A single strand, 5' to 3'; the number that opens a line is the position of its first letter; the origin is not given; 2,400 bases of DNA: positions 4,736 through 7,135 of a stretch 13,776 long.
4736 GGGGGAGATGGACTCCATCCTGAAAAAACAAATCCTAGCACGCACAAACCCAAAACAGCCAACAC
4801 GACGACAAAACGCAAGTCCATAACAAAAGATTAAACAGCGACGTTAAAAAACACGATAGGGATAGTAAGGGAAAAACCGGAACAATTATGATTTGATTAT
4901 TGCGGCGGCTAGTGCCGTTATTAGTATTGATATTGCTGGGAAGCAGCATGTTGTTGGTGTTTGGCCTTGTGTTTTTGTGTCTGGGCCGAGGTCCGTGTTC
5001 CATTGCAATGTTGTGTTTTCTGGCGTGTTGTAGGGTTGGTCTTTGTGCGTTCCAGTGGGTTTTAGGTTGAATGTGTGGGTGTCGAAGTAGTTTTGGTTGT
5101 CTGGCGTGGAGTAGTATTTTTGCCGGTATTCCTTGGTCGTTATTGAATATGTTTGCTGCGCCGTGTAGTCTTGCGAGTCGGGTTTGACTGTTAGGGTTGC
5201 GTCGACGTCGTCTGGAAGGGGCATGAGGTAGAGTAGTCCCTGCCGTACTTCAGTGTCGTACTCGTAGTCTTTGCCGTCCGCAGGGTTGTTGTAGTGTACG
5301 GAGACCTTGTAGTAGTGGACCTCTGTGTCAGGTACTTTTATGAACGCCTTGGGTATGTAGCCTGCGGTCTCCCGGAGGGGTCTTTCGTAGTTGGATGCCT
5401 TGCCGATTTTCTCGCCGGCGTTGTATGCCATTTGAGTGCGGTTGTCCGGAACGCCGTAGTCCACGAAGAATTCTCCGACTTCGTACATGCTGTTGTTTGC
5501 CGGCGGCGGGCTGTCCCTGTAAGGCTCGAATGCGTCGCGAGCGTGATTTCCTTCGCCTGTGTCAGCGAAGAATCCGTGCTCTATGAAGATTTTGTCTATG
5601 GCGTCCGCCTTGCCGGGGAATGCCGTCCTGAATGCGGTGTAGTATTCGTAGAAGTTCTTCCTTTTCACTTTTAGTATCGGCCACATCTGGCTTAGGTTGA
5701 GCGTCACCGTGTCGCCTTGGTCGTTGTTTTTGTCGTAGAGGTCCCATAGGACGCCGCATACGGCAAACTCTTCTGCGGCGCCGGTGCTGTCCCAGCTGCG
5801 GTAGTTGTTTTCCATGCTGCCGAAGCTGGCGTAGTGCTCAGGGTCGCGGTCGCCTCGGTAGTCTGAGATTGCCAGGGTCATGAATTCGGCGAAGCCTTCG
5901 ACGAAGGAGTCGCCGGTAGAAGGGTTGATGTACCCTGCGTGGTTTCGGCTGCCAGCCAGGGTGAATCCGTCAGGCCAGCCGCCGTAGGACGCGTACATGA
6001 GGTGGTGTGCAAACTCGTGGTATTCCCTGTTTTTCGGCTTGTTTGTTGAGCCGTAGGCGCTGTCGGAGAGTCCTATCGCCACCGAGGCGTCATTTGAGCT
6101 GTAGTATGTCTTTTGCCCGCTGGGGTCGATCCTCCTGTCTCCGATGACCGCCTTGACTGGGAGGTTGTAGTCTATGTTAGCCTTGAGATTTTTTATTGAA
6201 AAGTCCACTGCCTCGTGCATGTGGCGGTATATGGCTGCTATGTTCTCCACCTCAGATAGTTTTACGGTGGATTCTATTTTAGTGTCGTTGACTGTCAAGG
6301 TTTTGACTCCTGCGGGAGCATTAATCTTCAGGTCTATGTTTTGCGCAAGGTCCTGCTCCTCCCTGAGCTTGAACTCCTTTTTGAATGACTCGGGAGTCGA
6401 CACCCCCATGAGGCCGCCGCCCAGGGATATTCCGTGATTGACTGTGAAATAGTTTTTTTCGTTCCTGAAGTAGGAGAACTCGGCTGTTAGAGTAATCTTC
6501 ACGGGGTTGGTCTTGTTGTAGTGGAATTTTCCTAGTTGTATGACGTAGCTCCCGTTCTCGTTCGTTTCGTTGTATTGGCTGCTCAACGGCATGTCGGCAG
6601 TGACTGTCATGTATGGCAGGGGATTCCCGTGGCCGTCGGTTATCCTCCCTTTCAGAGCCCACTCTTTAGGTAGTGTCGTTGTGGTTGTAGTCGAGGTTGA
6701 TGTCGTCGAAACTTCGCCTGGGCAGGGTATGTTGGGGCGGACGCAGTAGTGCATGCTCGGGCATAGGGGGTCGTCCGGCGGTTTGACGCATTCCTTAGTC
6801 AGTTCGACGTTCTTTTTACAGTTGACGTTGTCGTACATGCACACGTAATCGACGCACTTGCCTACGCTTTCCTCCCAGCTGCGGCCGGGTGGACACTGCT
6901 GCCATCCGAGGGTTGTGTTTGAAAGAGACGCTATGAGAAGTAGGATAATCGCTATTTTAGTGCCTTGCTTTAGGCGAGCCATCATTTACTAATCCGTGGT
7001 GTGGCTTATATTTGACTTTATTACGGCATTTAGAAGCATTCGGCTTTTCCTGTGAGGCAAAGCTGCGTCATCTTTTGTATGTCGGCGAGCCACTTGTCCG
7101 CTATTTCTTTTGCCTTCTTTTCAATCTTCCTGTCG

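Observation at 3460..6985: Co-oriented pair: large HExxH surface (metallo)protease-like protein directly upstream of a membrane-anchored inhibitory serpin, both with N-terminal Cys-rich modules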

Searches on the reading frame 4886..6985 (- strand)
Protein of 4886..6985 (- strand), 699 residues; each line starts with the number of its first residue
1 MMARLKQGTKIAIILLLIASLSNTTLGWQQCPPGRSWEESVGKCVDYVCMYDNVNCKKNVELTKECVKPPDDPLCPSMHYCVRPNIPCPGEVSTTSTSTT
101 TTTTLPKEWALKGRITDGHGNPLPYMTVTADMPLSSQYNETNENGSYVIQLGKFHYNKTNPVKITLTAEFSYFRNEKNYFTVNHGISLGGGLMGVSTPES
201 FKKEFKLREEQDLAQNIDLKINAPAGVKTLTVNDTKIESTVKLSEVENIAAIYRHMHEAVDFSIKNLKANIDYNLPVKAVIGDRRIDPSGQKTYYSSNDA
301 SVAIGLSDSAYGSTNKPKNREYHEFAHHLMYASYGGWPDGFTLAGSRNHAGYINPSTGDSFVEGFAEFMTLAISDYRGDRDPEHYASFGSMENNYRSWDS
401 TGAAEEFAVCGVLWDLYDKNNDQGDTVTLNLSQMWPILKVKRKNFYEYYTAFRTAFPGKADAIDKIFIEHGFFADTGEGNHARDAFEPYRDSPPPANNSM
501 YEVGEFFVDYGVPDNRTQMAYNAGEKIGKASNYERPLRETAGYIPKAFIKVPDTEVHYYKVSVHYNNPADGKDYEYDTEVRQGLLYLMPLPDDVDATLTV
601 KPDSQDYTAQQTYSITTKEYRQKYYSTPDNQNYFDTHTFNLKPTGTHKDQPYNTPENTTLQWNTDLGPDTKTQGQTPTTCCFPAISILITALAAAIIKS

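Call 5: search_protein_families(library=pfam, proteins=[window:4886-6985:-], max_evalue=0.01)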
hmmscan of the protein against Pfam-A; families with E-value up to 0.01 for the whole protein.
window:4886-6985:- (699 aa): 1 family
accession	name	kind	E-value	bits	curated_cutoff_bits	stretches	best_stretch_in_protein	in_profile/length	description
PF13620.12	CarboxypepD_reg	-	0.00023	21.9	32.3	1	111-151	2-45/82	Carboxypeptidase regulatory-like domain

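Call 6: search_protein_families(library=ncbifam, proteins=[window:4886-6985:-], max_evalue=0.01)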
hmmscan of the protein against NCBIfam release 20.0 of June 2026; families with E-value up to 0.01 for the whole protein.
window:4886-6985:- (699 aa): 0 families

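Call 7: search_solved_structures(query=window:4886-6985:-, max_evalue=10, show_alignments=2)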
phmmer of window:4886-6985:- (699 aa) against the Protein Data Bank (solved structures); distinct sequences matched with E-value up to 10: 1.
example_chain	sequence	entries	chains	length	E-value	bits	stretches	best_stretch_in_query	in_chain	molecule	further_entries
3klq_A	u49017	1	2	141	0.67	11.5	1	546-621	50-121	Putative pilus anchoring protein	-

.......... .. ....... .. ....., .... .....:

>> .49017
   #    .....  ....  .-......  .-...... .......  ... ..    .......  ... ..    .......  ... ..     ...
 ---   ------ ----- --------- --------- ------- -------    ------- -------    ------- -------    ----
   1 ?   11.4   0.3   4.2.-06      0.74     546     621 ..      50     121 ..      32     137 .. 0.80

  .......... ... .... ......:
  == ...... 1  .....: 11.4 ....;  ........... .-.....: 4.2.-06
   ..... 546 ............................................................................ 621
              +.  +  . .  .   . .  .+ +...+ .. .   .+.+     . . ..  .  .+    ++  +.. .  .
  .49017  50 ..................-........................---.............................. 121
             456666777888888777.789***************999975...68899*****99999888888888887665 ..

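Call 9: find_homologous_proteins(query=window:4886-6985:-, max_evalue=0.001)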
Query window:4886-6985:- (699 aa): 116 proteins with E <= 0.001 among 8000 candidates.
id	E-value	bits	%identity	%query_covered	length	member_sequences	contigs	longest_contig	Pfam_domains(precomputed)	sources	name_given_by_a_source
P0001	0.0e+0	1648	100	100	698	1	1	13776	-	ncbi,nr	ncbi:MAG: hypothetical protein NTU61_03265 [Candidatus Altiarchaeota archaeon]|nr:hypothetical prote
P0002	8.1e-185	634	51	81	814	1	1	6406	-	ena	-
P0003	2.0e-180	620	48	87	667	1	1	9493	-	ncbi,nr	ncbi:MAG: carboxypeptidase-like regulatory domain-containing protein, partial [Candidatus Altiarchae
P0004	7.8e-173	595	49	82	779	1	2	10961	PF13620.13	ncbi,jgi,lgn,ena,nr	ncbi:MAG TPA: carboxypeptidase regulatory-like domain-containing protein [Candidatus Altiarchaeales 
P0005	5.7e-168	579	48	84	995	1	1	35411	PF13620.13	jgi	jgi:hypothetical protein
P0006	1.1e-167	578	50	80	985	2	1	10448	-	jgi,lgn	-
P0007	1.1e-167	578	49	81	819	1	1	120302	-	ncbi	ncbi:MAG: carboxypeptidase-like regulatory domain-containing protein [Candidatus Altiarchaeota archa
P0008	1.1e-165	571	47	82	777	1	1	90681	-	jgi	jgi:hypothetical protein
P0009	2.2e-164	567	49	80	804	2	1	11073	-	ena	-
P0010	3.3e-163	563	47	84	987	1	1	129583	-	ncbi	ncbi:MAG: hypothetical protein V1875_05830 [Candidatus Altiarchaeota archaeon]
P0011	3.0e-158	547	45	84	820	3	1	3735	PF02369.23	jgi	-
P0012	4.2e-155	536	48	80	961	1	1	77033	-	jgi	jgi:hypothetical protein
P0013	3.4e-149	517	45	80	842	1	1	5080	-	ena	-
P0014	1.7e-148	514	46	80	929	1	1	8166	-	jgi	jgi:hypothetical protein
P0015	3.2e-148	513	43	84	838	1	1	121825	-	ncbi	ncbi:MAG: hypothetical protein V1875_00270 [Candidatus Altiarchaeota archaeon]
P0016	1.7e-146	508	44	85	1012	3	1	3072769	PF13620.13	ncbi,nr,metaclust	ncbi:hypothetical protein Mpsy_1117 [Methanolobus psychrophilus R15]|nr:hypothetical protein Mpsy_11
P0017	1.0e-145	505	46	84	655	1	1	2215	PF13620.13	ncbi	ncbi:MAG: carboxypeptidase-like regulatory domain-containing protein, partial [Candidatus Altiarchae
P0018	2.0e-144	501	43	85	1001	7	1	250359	PF13620.13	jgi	-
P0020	1.1e-139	485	42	84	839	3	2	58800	PF13620.13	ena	-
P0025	2.0e-133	465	43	81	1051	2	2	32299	PF13620.13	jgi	-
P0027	8.0e-133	463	43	81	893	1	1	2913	PF13620.13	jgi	jgi:hypothetical protein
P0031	4.1e-132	460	43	80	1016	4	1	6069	PF13620.13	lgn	-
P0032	7.6e-132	459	43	81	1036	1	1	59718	PF13620.13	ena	-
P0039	1.9e-129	451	43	82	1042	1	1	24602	PF13240.12,PF13620.13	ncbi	ncbi:MAG: zinc-ribbon domain-containing protein [Candidatus Altiarchaeota archaeon]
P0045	1.3e-126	442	41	78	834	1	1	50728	PF13620.13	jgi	jgi:hypothetical protein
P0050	1.0e-118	416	41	76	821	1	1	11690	PF13620.13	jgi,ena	jgi:hypothetical protein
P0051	4.2e-118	414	38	88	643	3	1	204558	PF13620.13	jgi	-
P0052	1.5e-117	412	37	94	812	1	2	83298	PF13620.13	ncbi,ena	-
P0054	1.8e-114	402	42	78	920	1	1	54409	PF13620.13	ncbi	ncbi:MAG: carboxypeptidase-like regulatory domain-containing protein [archaeon]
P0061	2.2e-106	375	38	82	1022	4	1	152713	PF13620.13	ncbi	-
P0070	3.6e-99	351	37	80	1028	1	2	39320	-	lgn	-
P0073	1.9e-91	326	38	77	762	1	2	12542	PF13620.13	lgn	-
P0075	3.0e-89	319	35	82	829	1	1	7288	PF13620.13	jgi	jgi:hypothetical protein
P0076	1.4e-83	300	37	76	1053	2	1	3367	PF13620.13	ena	-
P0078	1.5e-81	293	37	78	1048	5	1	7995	PF13620.13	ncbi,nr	ncbi:MAG: carboxypeptidase-like regulatory domain-containing protein [Candidatus Altiarchaeota archa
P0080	1.1e-77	280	34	77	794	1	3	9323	PF13620.13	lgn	-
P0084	8.0e-57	211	33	79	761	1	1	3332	PF13620.13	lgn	-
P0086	9.4e-56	208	32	79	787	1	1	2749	PF13620.13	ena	-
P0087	1.7e-54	204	32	79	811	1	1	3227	PF13620.13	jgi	jgi:hypothetical protein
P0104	1.2e-25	108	29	56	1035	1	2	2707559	PF13620.13,PF17210.10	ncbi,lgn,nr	ncbi:MAG: carboxypeptidase regulatory-like domain-containing protein [Anaerolineae bacterium]|nr:car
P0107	2.4e-16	78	25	74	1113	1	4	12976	PF00801.27,PF26549.1,PF00930.28,PF26550.2,PF13432.13,PF13620.13,PF07676.19,PF18911.7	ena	-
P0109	5.8e-15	73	25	43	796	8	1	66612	PF13620.13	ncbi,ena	-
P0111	4.1e-14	70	44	14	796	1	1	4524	PF13620.13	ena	-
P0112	2.6e-13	68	24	46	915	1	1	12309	PF13620.13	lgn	-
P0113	1.8e-11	61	40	16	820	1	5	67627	PF13620.13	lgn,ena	-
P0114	2.7e-11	61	26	45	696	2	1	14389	PF11906.14,PF13620.13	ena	-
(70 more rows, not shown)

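Call 16: find_related_loci(query=A2, collection=genome_contigs, flank=10000)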
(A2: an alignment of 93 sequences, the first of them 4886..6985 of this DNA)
Query A2 (699 aa) in genome_contigs; peptide patterns used: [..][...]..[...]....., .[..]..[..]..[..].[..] (x = any residue, [..] = any of these).
238 stretches matched a pattern; 182 encode a relative of the query (tblastn E <= 1e-3); the best 80 are kept; 79 distinct loci.
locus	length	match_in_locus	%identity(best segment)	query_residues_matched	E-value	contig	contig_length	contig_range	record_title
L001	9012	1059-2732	49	111-682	9e-173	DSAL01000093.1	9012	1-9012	MAG TPA_asm: Candidatus Altiarchaeales archaeon isolate SpSt-1148 Ga0129302_1004613, whole genome shotgun sequence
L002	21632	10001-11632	49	92-654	4e-171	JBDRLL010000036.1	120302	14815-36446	MAG: Candidatus Altiarchaeota archaeon isolate MEGAHIT-group-1.775 k141_2469888, whole genome shotgun sequence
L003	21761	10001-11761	47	111-699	4e-170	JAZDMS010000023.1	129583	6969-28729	MAG: Candidatus Altiarchaeota archaeon isolate MEGAHIT-group-0.671 k141_15487186, whole genome shotgun sequence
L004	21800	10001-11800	43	111-698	1e-159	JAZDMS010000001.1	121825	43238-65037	MAG: Candidatus Altiarchaeota archaeon isolate MEGAHIT-group-0.671 k141_12784838, whole genome shotgun sequence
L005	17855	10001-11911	41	53-697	1e-152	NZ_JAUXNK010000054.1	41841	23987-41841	MAG: Methanolobus sp. isolate C1_concoct.bin.76 C1_k141_71690, whole genome shotgun sequence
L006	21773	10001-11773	41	80-697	7e-149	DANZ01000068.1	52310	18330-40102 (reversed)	MAG TPA_asm: Methanolobus sp. UBA474 UBA474_contig_16696, whole genome shotgun sequence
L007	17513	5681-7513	41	79-697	1e-145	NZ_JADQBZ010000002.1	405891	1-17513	MAG: Methanolobus sp. isolate Soudan_28 NODE_6_length_405891_cov_52.168891, whole genome shotgun sequence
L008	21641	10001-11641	43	108-680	1e-144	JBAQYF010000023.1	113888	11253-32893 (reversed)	MAG: Candidatus Altiarchaeia archaeon isolate MFD12011_ilm_asm_bin5 k127_82806, whole genome shotgun sequence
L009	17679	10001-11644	44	113-670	4e-143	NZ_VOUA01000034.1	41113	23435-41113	Methanosarcina sp. KYL-1 SEQ34, whole genome shotgun sequence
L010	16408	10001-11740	42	106-695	1e-140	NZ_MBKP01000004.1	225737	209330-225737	Methanolobus psychrotolerans strain YSF-03 NODE_5_length_225507_cov_41.873020, whole genome shotgun sequence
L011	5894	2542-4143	44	106-665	2e-140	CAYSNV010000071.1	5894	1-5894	MAG TPA_asm: uncultured Candidatus Bathyarchaeia archaeon isolate SRP098346_co1_332 genome assembly, contig: NODE_19724_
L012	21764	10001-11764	41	79-673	2e-137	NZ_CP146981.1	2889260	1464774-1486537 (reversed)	Methanolobus sp. WCC5 chromosome, complete genome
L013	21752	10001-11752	41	78-673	7e-137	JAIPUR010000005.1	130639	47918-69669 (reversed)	MAG: Methanosarcinaceae archaeon isolate SBSPR1A Scaffold_5_clean, whole genome shotgun sequence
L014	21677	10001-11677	42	79-652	2e-136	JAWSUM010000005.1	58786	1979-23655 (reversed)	MAG: Methanolobus sp. isolate B4G8CH4-11 NODE_126_length_58786_cov_5.478606, whole genome shotgun sequence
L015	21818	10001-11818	39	55-673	1e-134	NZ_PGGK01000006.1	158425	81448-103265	Methanolobus halotolerans strain SY-01 SY01_6_length_158425, whole genome shotgun sequence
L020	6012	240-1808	41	111-649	8e-124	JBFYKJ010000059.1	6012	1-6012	MAG: Candidatus Altiarchaeota archaeon isolate PPR_0003 k121_6081081, whole genome shotgun sequence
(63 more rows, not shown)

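Call 25: predict_structure(alignment_id=A2)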
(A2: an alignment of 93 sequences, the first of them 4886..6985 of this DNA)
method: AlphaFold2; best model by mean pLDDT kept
length: 699 residues; sequences in the alignment: 93
mean_pLDDT: 83.7   pTM: 0.81
mean pLDDT of the five models: 83.7, 82.6, 82.5, 81.6, 81.3
residues with pLDDT >= 90: 443; 70-90: 126; 50-70: 31; < 50: 99
segments of 3 or more residues with pLDDT < 50: 1-6, 22-102, 188-190, 536-541
pLDDT, mean of each block of 10 residues (from residue 1): 48 72 41 44 33 31 33 35 38 41 74 98 98 96 98 91 98 98 73 72 97 98 95 97 95 98 98 97 89 93 95 94 98 95 83 88 97 97 94 94 94 94 84 98 94 98 95 90 91 81 90 86 88 55 81 94 94 94 94 94 97 97 91 96 94 85 81 55 81 86
secondary structure, 60 per line:
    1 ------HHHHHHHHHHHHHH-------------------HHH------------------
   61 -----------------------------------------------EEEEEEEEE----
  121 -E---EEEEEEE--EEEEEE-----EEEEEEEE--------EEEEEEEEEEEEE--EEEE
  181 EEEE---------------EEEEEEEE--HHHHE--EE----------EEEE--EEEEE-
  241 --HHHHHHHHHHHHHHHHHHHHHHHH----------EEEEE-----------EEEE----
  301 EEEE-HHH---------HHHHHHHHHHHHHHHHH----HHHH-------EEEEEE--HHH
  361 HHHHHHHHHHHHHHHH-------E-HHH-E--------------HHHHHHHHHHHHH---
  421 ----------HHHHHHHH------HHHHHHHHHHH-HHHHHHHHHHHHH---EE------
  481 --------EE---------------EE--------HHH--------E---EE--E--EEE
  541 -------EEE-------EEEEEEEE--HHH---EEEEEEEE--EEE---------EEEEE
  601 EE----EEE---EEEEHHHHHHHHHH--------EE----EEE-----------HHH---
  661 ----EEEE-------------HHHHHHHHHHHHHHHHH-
elements in order (helices of 4 or more, strands of 3 or more residues): H7-20 E108-116 E126-132 E135-140 E146-153 E162-174 E177-184 E200-207 H210-213 E229-232 E235-239 H243-266 E277-281 E293-296 E301-304 H318-334 H339-342 E350-355 H358-376 H405-417 H431-438 H445-455 H457-469 E538-540 E548-550 E558-565 E574-581 E584-586 E596-602 E607-609 E613-616 H617-626 E641-643 E665-668 H682-698

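Call 28: fold_search(model_id=the predicted structure, library=pdb)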
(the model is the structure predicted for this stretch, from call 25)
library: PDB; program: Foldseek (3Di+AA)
matches with E <= 10: 758; with E <= 0.001: 7
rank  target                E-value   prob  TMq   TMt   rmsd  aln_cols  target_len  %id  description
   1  1kei                  1.1e-04  1.00  0.27  0.54   8.7       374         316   11  Thermolysin (substrate-free) (released 2002-11-16)
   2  4ow3                  1.1e-04  1.00  0.26  0.53   8.8       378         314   12  Thermolysin structure determined by free-electron laser (released 2014-03-12)
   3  1esp                  1.2e-04  1.00  0.27  0.54   7.0       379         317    9  NEUTRAL PROTEASE MUTANT E144S (released 1995-12-07)
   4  5fxn                  1.9e-04  1.00  0.26  0.53   8.8       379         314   10  Structure of thermolysin solved by SAD from data collected by Direct Data Collection (DDC) using the ESRF RoboDiff gonio (released 2016-03-16)
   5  4tln                  2.8e-04  1.00  0.28  0.56   7.3       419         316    9  BINDING OF HYDROXAMIC ACID INHIBITORS TO CRYSTALLINE THERMOLYSIN SUGGESTS A PENTACOORDINATE ZINC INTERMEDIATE IN CATALYS (released 1982-05-26)
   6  4tnl                  4.6e-04  1.00  0.27  0.53   8.6       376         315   11  1.8 A resolution room temperature structure of Thermolysin recorded using an XFEL (released 2014-07-09)
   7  1npc                  6.0e-04  1.00  0.27  0.54   8.8       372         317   11  THE STRUCTURE OF NEUTRAL PROTEASE FROM BACILLUS CEREUS AT 0.2-NM RESOLUTION (released 1993-10-31)
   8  1bqb                  1.1e-03  1.00  0.25  0.52   9.5       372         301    9  AUREOLYSIN, STAPHYLOCOCCUS AUREUS METALLOPROTEINASE (released 1999-01-13)
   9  2xid_B                1.2e-03  0.18  0.09  0.13  25.5       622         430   11  Pilus-presented adhesin, Spy0125 (Cpa), P212121 form (DLS) (released 2010-08-04)
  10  7ecc                  1.6e-03  1.00  0.27  0.56  10.0       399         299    8  M4 family peptidase PlM4P-mature form (released 2021-04-28)
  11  3nqz_B                3.3e-03  1.00  0.26  0.53   9.9       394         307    7  Crystal structure of the autoprocessed Vibriolysin MCP-02 with E369A mutation (released 2010-10-06)
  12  3nqx                  3.8e-03  1.00  0.26  0.53   9.4       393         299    9  Crystal structure of vibriolysin MCP-02 mature enzyme, a zinc metalloprotease from M4 family (released 2010-10-06)
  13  8cr4                  5.3e-03  0.99  0.24  0.51  11.1       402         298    9  Crystal structure of recombinant LasBArtif from Pseudomonas aeruginosa AZPAE14816 (released 2023-07-05)
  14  4ger_A                5.9e-03  0.99  0.24  0.50   8.3       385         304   11  Crystal structure of Gentlyase, the neutral metalloprotease of Paenibacillus polymyxa (released 2013-01-02)
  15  2xic_B                6.6e-03  0.10  0.08  0.12  26.4       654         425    9  Pilus-presented adhesin, Spy0125 (Cpa), P212121 form (ESRF data) (released 2010-08-04)
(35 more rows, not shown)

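Call 32: find_encoding_contigs(protein=P0003, flank=6000, max_places=3)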
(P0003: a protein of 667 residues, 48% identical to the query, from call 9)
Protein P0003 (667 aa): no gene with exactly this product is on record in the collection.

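Call 33: find_encoding_contigs(protein=P0002, flank=6000, max_places=3)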
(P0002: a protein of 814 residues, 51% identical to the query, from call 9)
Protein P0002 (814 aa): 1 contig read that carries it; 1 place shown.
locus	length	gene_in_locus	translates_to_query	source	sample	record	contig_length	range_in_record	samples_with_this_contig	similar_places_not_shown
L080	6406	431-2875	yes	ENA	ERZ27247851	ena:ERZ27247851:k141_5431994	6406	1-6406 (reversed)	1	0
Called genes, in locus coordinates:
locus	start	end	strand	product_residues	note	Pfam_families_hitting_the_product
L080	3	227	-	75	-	?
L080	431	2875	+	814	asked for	-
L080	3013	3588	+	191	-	PF13207:AAA_17, PF13238:AAA_18 (weak), PF13671:AAA_33 (weak)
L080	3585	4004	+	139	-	PF01956:EMC3_TMCO1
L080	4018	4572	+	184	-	PF01199:Ribosomal_L34e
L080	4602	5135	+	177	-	PF02224:Cytidylate_kin (faint), PF13189:Cytidylate_kin2, PF13207:AAA_17, PF13238:AAA_18, PF13671:AAA_33 (weak)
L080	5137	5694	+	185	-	-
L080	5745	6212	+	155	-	-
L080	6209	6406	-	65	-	?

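Call 34: find_encoding_contigs(protein=P0006, flank=6000, max_places=3)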
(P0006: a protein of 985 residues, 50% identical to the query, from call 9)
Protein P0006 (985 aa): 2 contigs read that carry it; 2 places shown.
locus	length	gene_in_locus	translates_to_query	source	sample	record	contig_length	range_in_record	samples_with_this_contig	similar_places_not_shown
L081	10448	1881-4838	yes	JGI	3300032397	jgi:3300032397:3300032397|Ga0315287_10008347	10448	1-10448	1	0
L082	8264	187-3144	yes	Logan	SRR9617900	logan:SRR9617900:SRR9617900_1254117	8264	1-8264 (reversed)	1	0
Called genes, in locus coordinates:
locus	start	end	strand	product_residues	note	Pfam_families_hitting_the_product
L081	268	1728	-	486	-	-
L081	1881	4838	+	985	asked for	-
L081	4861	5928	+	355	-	-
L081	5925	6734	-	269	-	PF13207:AAA_17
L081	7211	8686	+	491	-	PF01564:Spermine_synth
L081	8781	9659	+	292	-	PF00586:AIRS, PF02769:AIRS_C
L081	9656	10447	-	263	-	?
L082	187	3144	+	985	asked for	-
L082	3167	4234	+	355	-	-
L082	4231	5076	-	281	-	PF13207:AAA_17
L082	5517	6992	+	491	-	PF01564:Spermine_synth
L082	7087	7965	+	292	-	PF00586:AIRS, PF02769:AIRS_C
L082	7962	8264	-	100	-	?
